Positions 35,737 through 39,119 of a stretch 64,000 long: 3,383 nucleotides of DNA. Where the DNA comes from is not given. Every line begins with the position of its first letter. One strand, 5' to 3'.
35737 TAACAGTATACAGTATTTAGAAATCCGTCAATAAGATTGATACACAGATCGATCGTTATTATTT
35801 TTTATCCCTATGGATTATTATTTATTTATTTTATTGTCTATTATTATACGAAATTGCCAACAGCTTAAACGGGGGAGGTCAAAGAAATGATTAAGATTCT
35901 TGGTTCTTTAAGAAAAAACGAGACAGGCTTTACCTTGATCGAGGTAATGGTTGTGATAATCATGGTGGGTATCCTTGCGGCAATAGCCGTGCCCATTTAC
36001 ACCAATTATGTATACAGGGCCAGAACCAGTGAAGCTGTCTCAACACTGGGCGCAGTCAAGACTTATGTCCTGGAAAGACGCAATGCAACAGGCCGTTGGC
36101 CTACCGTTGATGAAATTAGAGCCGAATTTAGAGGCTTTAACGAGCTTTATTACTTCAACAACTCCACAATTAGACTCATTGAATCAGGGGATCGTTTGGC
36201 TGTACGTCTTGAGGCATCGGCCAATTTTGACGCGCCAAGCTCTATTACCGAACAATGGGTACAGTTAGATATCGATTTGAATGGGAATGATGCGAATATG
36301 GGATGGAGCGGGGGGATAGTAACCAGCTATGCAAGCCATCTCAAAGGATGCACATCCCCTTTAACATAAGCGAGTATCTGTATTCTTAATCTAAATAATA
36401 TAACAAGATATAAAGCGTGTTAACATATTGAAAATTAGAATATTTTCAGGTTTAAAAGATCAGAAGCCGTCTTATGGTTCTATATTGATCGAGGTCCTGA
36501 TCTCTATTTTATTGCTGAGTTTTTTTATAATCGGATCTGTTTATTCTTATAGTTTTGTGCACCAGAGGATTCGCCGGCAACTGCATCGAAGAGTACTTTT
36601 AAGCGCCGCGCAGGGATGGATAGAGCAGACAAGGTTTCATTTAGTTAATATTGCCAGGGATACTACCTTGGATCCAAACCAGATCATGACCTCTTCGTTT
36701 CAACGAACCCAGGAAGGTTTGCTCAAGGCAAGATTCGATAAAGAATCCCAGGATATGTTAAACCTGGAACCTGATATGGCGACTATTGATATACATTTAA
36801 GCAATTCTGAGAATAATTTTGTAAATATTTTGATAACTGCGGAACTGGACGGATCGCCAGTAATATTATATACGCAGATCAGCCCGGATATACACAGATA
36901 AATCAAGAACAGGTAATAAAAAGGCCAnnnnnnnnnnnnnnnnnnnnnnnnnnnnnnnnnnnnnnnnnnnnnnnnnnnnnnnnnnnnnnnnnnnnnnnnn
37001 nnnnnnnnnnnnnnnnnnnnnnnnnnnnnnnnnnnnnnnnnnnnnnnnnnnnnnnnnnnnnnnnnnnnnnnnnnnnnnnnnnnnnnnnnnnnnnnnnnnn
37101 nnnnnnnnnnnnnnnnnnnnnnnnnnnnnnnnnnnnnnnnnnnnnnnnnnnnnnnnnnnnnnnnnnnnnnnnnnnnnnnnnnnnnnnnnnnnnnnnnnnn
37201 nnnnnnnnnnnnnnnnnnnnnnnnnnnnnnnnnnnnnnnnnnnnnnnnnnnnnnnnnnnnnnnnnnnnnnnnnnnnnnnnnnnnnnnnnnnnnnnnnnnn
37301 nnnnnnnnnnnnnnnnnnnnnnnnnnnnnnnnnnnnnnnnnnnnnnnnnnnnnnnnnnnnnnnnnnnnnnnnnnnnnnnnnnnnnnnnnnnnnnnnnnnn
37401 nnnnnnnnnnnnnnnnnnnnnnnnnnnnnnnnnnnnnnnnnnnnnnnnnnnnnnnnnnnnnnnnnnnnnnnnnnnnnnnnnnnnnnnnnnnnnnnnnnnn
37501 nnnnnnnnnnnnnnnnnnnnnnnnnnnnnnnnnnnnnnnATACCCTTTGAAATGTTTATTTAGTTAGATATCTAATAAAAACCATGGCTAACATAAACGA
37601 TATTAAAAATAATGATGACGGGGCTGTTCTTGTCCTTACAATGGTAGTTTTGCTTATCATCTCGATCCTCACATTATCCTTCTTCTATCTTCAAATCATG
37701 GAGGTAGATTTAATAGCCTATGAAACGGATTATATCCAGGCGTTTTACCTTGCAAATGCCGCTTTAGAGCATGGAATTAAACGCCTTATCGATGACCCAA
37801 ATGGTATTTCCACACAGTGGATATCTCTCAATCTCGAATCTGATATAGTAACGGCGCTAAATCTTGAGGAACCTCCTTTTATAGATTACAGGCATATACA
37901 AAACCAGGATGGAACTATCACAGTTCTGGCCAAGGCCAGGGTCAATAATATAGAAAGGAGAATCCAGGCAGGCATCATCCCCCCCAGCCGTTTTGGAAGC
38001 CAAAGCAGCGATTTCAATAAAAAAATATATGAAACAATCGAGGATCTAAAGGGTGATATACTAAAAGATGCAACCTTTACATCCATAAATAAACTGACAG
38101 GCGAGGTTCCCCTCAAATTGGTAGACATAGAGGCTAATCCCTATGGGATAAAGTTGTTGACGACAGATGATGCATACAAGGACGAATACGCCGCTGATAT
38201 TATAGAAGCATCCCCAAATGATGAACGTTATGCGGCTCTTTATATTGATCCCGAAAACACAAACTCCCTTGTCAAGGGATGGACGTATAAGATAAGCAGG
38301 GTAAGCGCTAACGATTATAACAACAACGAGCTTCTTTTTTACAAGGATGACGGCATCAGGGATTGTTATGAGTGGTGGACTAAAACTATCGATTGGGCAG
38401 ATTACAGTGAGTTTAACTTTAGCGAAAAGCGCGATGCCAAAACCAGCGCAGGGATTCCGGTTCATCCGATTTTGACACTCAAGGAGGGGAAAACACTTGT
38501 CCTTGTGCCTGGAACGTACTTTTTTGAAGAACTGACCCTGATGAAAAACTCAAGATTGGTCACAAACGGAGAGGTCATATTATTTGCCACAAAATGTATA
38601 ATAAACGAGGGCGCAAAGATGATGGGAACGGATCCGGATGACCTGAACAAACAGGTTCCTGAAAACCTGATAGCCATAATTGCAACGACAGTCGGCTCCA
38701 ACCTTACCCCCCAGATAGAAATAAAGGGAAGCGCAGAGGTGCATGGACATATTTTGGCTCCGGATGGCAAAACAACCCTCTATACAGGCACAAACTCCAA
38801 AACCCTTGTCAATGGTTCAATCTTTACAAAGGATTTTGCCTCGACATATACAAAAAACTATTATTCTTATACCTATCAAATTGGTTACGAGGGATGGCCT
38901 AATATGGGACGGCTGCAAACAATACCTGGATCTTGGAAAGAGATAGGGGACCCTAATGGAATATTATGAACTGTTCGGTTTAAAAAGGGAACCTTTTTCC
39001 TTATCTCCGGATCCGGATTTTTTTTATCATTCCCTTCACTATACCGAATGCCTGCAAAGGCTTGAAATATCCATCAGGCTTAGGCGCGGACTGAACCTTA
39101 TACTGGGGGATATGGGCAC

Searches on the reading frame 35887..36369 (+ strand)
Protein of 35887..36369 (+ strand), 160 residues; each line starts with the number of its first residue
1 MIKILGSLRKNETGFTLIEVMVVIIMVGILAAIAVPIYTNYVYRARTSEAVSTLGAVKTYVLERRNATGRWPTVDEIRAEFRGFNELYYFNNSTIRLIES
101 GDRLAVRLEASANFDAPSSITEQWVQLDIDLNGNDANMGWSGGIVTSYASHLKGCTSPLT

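Call 49: search_protein_families(library=pfam, proteins=[window:35887-36369:+], max_evalue=0.001)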
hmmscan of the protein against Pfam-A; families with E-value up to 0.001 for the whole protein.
window:35887-36369:+ (160 aa): 2 families
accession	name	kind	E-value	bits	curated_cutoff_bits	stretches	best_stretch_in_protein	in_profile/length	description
PF07963.17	N_methyl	-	5.6e-08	32.5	21.2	1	9-35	1-27/27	Prokaryotic N-terminal methylation motif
PF00114.24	Pilin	-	0.00045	21.5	22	1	44-140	2-91/108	Pilin (bacterial filament)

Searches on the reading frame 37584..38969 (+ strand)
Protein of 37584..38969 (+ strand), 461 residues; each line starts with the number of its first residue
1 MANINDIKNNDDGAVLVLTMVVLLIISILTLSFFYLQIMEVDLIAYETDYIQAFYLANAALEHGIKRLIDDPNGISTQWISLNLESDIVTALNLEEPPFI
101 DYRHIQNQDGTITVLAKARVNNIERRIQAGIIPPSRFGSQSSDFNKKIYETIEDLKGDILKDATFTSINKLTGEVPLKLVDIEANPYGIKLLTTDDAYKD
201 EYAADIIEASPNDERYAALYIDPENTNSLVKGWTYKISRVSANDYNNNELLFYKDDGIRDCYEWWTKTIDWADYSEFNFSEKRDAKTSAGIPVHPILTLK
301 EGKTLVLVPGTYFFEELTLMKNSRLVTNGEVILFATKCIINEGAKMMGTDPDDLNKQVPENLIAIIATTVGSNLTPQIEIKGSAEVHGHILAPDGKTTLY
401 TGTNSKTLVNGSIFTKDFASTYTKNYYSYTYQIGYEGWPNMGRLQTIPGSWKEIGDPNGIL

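Call 16: search_protein_families(library=pfam, proteins=[window:37584-38969:+], max_evalue=0.001)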
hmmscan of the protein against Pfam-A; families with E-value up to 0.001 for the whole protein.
window:37584-38969:+ (461 aa): 1 family
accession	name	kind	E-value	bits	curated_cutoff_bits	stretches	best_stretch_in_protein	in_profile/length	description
PF14341.11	PilX_N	-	1e-05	25.8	25.5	1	13-62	2-51/51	PilX N-terminal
